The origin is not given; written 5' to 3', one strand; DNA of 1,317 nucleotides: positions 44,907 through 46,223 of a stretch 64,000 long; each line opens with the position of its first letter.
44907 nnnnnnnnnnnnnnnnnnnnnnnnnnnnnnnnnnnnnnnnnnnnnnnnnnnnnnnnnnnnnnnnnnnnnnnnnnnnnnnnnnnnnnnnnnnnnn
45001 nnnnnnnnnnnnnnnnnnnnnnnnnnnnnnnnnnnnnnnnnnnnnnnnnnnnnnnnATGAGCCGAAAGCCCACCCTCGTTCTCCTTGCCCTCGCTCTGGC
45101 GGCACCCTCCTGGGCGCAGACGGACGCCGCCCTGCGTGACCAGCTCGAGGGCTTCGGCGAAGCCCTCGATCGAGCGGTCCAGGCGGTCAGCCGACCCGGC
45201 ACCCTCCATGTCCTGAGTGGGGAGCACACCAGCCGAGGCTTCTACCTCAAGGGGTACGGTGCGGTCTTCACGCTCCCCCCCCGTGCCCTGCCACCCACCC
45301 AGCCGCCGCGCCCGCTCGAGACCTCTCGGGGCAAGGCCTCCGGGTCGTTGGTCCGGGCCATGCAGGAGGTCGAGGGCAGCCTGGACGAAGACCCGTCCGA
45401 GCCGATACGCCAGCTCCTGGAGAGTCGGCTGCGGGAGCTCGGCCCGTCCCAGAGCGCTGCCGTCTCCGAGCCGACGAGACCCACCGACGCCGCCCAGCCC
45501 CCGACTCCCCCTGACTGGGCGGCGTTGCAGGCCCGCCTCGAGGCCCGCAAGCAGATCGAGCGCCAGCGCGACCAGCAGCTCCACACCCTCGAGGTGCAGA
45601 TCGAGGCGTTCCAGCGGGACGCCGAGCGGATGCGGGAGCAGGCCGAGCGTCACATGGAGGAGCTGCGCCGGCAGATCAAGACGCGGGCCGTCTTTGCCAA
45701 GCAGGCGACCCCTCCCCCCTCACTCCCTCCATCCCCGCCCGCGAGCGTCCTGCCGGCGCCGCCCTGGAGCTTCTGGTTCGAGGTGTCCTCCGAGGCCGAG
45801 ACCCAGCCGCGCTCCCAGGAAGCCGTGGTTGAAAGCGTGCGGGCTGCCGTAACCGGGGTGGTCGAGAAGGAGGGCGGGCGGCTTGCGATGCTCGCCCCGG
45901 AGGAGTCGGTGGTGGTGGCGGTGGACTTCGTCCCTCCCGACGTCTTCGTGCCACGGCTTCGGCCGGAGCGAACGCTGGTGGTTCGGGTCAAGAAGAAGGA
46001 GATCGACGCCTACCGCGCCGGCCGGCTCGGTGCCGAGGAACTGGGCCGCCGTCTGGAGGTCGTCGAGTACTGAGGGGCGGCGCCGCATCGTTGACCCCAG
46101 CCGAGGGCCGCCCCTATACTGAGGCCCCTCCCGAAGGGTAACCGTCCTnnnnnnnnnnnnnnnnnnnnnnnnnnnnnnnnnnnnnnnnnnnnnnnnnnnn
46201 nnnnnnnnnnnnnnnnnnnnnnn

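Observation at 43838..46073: ECF sigma / zinc-finger anti-sigma / secreted coiled-coil protein module inserted into the conserved dprA-topA-trmFO-xerC-hslVU block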

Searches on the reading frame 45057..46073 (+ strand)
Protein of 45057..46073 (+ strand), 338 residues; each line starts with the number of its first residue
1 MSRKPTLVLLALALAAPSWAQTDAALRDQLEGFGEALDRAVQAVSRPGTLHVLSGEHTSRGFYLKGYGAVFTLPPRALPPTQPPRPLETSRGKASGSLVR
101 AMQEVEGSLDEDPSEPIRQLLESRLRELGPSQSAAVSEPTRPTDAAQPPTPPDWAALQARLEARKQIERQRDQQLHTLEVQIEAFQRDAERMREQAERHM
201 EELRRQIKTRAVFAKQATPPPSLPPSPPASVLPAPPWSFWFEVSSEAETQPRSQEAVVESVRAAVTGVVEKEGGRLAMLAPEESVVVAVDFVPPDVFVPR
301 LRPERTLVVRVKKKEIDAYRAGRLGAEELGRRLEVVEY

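Call 5: search_protein_families(library=pfam, proteins=[window:45057-46073:+], max_evalue=0.01)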
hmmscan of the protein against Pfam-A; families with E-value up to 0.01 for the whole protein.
window:45057-46073:+ (338 aa): 0 families

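Call 6: find_homologous_proteins(query=window:45057-46070:+, max_evalue=0.001)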
Query window:45057-46070:+ (338 aa): 54 proteins with E <= 0.001 among 8000 candidates.
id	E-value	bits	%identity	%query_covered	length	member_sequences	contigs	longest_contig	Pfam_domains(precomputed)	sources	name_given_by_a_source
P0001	8.0e-211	717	100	100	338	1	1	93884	-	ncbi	-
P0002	1.8e-168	578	82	100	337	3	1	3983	-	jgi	jgi:hypothetical protein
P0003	3.1e-166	571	80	100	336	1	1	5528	-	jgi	-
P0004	1.5e-116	407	63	98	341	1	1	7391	-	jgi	jgi:hypothetical protein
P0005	1.7e-103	364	82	62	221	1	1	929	-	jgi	jgi:hypothetical protein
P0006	1.5e-49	187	37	98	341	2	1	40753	-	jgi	-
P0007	1.5e-44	171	32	51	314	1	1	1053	-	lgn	-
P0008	8.3e-44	168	57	31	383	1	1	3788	-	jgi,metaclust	metaclust:\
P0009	1.5e-43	167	39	99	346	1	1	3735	-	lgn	-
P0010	5.6e-43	166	39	92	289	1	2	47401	-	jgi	jgi:hypothetical protein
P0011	1.1e-42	165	37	92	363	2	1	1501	-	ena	-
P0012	2.8e-42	163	38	96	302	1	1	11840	-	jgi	jgi:hypothetical protein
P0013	4.3e-42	163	37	98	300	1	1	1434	-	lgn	-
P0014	1.6e-41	161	37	96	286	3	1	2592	-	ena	-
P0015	1.1e-40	158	37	92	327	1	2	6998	-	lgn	-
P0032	7.4e-36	142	36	92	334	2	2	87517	-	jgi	jgi:hypothetical protein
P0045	7.4e-32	129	32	90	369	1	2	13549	-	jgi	jgi:hypothetical protein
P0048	1.2e-29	122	33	95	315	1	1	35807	-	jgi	jgi:hypothetical protein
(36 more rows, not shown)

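Call 7: search_protein_families(library=ncbifam, proteins=[window:45057-46073:+], max_evalue=0.01)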
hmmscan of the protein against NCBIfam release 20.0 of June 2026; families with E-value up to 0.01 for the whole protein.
window:45057-46073:+ (338 aa): 0 families

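Call 8: find_encoding_contigs(protein=P0032, flank=8000, max_places=2)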
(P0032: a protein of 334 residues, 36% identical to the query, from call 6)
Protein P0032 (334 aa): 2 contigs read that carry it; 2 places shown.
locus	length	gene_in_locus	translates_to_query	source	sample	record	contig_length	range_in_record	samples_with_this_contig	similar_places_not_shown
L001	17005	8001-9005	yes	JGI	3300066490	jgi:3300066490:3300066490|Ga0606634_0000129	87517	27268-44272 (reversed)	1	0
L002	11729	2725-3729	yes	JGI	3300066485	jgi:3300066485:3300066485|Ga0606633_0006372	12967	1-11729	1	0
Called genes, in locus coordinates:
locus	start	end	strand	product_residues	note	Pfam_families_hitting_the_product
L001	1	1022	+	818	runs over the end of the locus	PF01751:Toprim, PF01131:Topoisom_bac, PF13368:Toprim_C_rpt (faint), PF01396:Zn_ribbon_Top1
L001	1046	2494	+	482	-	PF00171:Aldedh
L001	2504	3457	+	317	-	PF05544:Pro_racemase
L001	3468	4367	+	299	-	PF00701:DHDPS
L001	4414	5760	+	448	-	PF01134:GIDA, PF13450:NAD_binding_8 (faint)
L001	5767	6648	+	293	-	PF02899:Phage_int_SAM_1, PF13495:Phage_int_SAM_4 (faint), PF00589:Phage_integrase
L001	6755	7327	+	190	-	PF04542:Sigma70_r2, PF08281:Sigma70_r4_2, PF04545:Sigma70_r4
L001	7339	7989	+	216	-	-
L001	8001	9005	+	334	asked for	-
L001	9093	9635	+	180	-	PF00227:Proteasome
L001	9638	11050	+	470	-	PF00004:AAA (weak), PF07724:AAA_2 (weak), PF07728:AAA_5 (faint), PF13401:AAA_22 (faint), PF07724:AAA_2, PF00004:AAA (weak)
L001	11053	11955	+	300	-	-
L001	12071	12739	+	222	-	PF00923:TAL_FSA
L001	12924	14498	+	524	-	PF01039:Carboxyl_trans, PF03255:ACCA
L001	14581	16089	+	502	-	PF00289:Biotin_carb_N, PF02222:ATP-grasp (faint), PF02786:CPSase_L_D2, PF07478:Dala_Dala_lig_C (weak), PF02785:Biotin_carb_C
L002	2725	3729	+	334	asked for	-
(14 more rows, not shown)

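Call 9: find_encoding_contigs(protein=P0006, flank=8000, max_places=2)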
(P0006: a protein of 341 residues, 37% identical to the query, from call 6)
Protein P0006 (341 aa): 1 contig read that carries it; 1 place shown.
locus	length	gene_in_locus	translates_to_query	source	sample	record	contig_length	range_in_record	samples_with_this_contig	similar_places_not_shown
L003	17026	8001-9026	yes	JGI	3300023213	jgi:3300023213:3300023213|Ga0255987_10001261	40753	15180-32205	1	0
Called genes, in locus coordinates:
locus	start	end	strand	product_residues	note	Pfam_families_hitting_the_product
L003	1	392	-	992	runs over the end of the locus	PF13485:Peptidase_MA_2 (weak), PF26550:Tricorn_2nd, PF26549:Tricorn_N, PF07676:PD40 (weak)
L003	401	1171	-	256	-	-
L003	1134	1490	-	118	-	PF13424:TPR_12, PF13432:TPR_16, PF13414:TPR_11 (weak), PF14559:TPR_19, PF13371:TPR_9 (weak), PF13431:TPR_17 (weak), PF00515:TPR_1, PF07719:TPR_2, +3 more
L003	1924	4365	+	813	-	PF01751:Toprim, PF01131:Topoisom_bac, PF01396:Zn_ribbon_Top1, PF13368:Toprim_C_rpt (faint), PF01396:Zn_ribbon_Top1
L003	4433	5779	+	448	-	PF01134:GIDA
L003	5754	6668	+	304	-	PF02899:Phage_int_SAM_1, PF13495:Phage_int_SAM_4 (faint), PF00589:Phage_integrase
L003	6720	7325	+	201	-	PF04542:Sigma70_r2, PF08281:Sigma70_r4_2, PF04545:Sigma70_r4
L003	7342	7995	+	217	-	-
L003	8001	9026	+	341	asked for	-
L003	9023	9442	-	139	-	-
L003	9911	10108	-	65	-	-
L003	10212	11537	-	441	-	PF07221:GlcNAc_2-epim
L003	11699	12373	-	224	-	-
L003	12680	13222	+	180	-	PF00227:Proteasome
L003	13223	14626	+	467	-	PF00004:AAA (weak), PF07728:AAA_5 (faint), PF13401:AAA_22 (faint), PF07724:AAA_2, PF00004:AAA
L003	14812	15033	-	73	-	-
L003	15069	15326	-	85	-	-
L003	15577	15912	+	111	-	PF00041:fn3, PF25833:Fn3_SaeA_3rd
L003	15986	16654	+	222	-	PF00923:TAL_FSA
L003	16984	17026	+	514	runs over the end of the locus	PF01039:Carboxyl_trans, PF03255:ACCA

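Call 10: find_encoding_contigs(protein=P0048, flank=8000, max_places=2)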
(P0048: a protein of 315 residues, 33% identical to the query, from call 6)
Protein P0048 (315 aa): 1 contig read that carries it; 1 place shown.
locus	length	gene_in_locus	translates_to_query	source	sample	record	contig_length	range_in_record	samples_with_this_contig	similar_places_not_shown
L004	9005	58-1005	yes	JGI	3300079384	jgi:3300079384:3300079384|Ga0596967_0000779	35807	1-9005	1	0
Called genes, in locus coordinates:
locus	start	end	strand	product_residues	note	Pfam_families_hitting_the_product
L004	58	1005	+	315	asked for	-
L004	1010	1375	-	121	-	-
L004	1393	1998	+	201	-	PF00227:Proteasome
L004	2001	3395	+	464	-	PF13191:AAA_16 (faint), PF00004:AAA (weak), PF07724:AAA_2 (weak), PF07728:AAA_5 (faint), PF07724:AAA_2, PF00004:AAA (weak)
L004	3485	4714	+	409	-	PF25833:Fn3_SaeA_3rd (faint)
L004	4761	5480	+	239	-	PF00923:TAL_FSA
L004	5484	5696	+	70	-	PF09723:Zn_ribbon_8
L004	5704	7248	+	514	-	PF01039:Carboxyl_trans, PF03255:ACCA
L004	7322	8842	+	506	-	PF00289:Biotin_carb_N, PF02222:ATP-grasp (weak), PF02786:CPSase_L_D2, PF07478:Dala_Dala_lig_C, PF02785:Biotin_carb_C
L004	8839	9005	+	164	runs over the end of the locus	-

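Call 15: find_related_loci(query=A1, collection=genome_contigs, flank=8000)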
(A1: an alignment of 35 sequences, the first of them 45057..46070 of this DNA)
Query A1 (338 aa) in genome_contigs; peptide patterns used: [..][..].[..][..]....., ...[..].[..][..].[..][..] (x = any residue, [..] = any of these).
149 stretches matched a pattern; 23 encode a relative of the query (tblastn E <= 1e-3); 23 distinct loci.
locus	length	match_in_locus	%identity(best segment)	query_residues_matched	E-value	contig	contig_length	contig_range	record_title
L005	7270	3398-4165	37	27-338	5e-36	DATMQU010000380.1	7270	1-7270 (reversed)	MAG TPA_asm: Vicinamibacteria bacterium isolate SMAG_U12937 k141_171289, whole genome shotgun sequence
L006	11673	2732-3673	37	27-338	5e-35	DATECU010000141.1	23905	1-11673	MAG TPA_asm: Vicinamibacteria bacterium isolate SMAG_U8280 k141_1538150, whole genome shotgun sequence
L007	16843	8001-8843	36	21-338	2e-31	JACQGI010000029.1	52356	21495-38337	MAG: Acidobacteria bacterium isolate NC_groundwater_1069_Ag_S2p5_71_226 S_2p5_S6_coassembly_k141_3542973, whole genome s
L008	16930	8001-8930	30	1-338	2e-31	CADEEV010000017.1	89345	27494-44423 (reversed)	MAG: uncultured Acidobacteria bacterium isolate Acidobacteria sp. RBC046 genome assembly, contig: MAG046_17, whole genom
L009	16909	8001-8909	34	7-338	2e-28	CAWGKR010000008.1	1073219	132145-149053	MAG: uncultured Acidobacteriota bacterium isolate MFD02134.bin.2.48 genome assembly, contig: contig_31918, whole genome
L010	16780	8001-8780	42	25-338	1e-25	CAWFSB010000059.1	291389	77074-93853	MAG: uncultured Acidobacteriota bacterium isolate MFD00905.bin.3.32 genome assembly, contig: contig_9452, whole genome s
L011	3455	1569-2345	29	27-338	1e-24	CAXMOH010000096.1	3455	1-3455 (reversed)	MAG: uncultured Hyphomicrobium sp. isolate 07C-BC-St03_bin.16.orig genome assembly, contig: k141_354440, whole genome sh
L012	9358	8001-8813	34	27-338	2e-23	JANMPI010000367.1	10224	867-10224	MAG: Acidobacteriota bacterium isolate OTE_51_metabat_485 OTE_51_k141_106099, whole genome shotgun sequence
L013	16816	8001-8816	44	19-338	8e-22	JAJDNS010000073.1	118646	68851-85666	MAG: Acidobacteria bacterium isolate ALSabin.143 k141_6197980, whole genome shotgun sequence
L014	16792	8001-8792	42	27-338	8e-22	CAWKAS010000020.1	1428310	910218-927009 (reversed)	MAG: uncultured Acidobacteriota bacterium isolate MFD09779.bin.1.286 genome assembly, contig: contig_9584, whole genome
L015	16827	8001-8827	50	26-338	5e-21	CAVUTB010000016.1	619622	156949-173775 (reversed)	MAG: uncultured Acidobacteriota bacterium isolate MFD00962.bin.2.101 genome assembly, contig: contig_85290, whole genome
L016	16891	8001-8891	38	1-338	5e-21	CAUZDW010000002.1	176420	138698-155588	MAG: Vicinamibacteria bacterium isolate CB27_Tmax.17 genome assembly, contig: Ga0310121_10000005, whole genome shotgun s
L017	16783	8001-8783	45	19-338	3e-19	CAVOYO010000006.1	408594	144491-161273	MAG: uncultured Acidobacteriota bacterium isolate MFD09779.bin.2.31 genome assembly, contig: contig_25303, whole genome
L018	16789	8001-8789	37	16-338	9e-19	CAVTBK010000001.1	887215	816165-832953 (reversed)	MAG: uncultured Acidobacteriota bacterium isolate MFD02416.bin.1.351 genome assembly, contig: contig_10040, whole genome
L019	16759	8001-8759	43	27-338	1e-18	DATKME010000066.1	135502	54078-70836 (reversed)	MAG TPA_asm: Vicinamibacteria bacterium isolate SMAG_U14703 k141_4950785, whole genome shotgun sequence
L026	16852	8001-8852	41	17-338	2e-13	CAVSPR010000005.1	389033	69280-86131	MAG: uncultured Acidobacteriota bacterium isolate MFD02979.bin.2.94 genome assembly, contig: contig_31139, whole genome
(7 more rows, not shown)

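Call 20: predict_structure(alignment_id=A1)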
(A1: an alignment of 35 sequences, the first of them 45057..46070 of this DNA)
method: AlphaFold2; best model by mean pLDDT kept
length: 338 residues; sequences in the alignment: 35
mean_pLDDT: 76.8   pTM: 0.51
mean pLDDT of the five models: 76.8, 74.9, 74.7, 74.2, 73.3
residues with pLDDT >= 90: 163; 70-90: 40; 50-70: 79; < 50: 56
segments of 3 or more residues with pLDDT < 50: 87-96, 129-143, 221-223, 225-231, 233-235, 237-247
pLDDT, mean of each block of 10 residues (from residue 1): 53 53 84 96 86 76 95 92 57 49 56 57 61 44 58 93 96 95 96 96 90 64 48 46 49 90 97 94 97 70 89 97 96 96
secondary structure, 60 per line:
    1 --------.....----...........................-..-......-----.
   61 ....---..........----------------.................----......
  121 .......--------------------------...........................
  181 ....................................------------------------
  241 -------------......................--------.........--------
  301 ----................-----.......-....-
elements in order: H9-13 H18-44 H49-54 E60-64 E68-77 H94-110 H115-127 H154-216 H254-275 E284-292 E305-312 H313-320 H326-332 E334-337

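Call 30: find_encoding_contigs(protein=P0004, flank=6000, max_places=1)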
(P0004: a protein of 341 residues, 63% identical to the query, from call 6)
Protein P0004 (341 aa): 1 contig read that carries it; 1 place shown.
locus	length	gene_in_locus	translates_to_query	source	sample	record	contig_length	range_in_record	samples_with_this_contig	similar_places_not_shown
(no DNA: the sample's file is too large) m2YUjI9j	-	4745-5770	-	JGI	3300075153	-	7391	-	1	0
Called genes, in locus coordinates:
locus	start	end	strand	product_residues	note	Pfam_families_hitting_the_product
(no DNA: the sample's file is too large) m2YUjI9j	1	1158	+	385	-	?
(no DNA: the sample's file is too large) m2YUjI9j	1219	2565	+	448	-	PF01134:GIDA, PF13450:NAD_binding_8 (faint)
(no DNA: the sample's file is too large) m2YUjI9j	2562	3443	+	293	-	PF02899:Phage_int_SAM_1, PF13495:Phage_int_SAM_4 (weak), PF00589:Phage_integrase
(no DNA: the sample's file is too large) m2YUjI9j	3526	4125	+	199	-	PF04542:Sigma70_r2, PF08281:Sigma70_r4_2, PF04545:Sigma70_r4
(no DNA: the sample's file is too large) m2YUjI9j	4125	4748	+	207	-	PF13490:zf-HC2 (weak)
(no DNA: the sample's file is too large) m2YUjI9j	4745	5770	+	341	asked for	-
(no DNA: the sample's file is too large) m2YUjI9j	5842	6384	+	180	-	PF00227:Proteasome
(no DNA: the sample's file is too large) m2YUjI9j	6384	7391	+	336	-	?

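Call 31: find_encoding_contigs(protein=P0003, flank=6000, max_places=1)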
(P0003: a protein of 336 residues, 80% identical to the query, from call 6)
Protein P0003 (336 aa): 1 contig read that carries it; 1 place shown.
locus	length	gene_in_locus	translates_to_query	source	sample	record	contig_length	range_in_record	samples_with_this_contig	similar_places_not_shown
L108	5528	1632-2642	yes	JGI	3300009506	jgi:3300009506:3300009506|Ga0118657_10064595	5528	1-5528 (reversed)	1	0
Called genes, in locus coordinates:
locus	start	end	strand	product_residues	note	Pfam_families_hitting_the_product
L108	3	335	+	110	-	?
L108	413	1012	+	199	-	PF04542:Sigma70_r2, PF08281:Sigma70_r4_2, PF04545:Sigma70_r4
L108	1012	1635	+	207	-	PF13490:zf-HC2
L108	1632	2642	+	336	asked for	-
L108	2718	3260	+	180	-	PF00227:Proteasome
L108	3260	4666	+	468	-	PF13191:AAA_16 (weak), PF00004:AAA (weak), PF07724:AAA_2 (weak), PF07728:AAA_5 (faint), PF13401:AAA_22 (faint), PF07724:AAA_2, PF00004:AAA (weak)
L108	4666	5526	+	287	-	?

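Call 37: search_protein_representatives(alignment_id=A1)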
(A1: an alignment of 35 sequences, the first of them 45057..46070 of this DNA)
Query: 35 sequences, 325 profile positions. Proteins with E-value up to 0.001 (for the whole library): 788; up to 1e-10: 317; up to 1e-30: 178. The best 150 are listed.
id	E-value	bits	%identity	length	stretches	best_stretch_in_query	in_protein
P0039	1.8e-111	389.4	-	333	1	1-325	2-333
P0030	1.7e-107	376.3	-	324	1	1-325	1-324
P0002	6.0e-107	374.5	-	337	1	7-325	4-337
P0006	1.4e-105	370.1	-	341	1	5-325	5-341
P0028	8.7e-100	351.0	-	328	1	9-325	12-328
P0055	1.0e-99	350.8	-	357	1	9-325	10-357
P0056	1.5e-96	340.4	-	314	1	7-325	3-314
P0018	4.0e-96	339.0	-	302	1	2-325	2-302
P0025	9.7e-95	334.4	-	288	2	116-325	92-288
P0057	2.8e-91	323.1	-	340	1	5-325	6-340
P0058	4.7e-91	322.3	-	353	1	6-325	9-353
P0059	6.4e-91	321.9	-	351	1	7-325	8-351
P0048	3.2e-90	319.6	-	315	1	4-325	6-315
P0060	2.4e-89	316.7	-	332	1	7-325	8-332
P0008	4.0e-89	316.0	-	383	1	6-325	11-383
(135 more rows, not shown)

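Call 39: search_solved_structures(query=A3, max_evalue=10)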
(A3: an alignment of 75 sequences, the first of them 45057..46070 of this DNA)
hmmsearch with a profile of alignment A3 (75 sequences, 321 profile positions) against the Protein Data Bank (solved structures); distinct sequences matched with E-value up to 10: 54.
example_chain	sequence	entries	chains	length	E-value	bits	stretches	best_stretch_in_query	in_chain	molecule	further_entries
3s84_A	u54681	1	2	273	0.0012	21.9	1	90-190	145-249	Apolipoprotein A-IV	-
21kl_A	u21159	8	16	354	0.015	18.2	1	128-191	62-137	putative nuclease | HNH nuclease domain-containing protein | TasH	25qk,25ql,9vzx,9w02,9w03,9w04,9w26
8j7m_A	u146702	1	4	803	0.036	17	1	124-237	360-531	ion channel,Voltage dependent ion channel,Green fluorescent protein (Fragment),Voltage dep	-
7x5v_A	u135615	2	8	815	0.037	17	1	124-237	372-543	ion channel,GFP-TwinStrep | ion channel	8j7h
6q6e_A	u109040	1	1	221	0.061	16.3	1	101-186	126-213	Condensin complex subunit 2,Structural maintenance of chromosomes protein,Structural maint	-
2hiq_A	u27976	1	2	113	0.28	14.1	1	208-269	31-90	Hypothetical protein ydhR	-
1wd6_A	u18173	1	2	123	0.31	13.9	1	206-269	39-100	Protein ydhR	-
2asy_A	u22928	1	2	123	0.38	13.6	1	208-269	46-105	Protein ydhR precursor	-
3m3w_A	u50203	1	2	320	0.4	13.6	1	84-187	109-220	Protein kinase C and casein kinase II substrate protein 3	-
3tkl_B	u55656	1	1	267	0.43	13.5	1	90-176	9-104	LidA protein, substrate of the Dot/Icm system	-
4h5y_A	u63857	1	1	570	0.45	13.4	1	83-176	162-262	LidA protein, substrate of the Dot/Icm system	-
9cuy_c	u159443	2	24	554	0.48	13.3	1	98-184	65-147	Short tail fiber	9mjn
7upo_B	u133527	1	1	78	0.53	13.2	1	147-176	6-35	DHT03 protein B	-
9y5f_A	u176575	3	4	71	0.63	12.9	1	117-175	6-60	rv-SNARE/sc-t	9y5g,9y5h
3iv1_A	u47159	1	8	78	0.64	12.9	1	101-174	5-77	Tumor susceptibility gene 101 protein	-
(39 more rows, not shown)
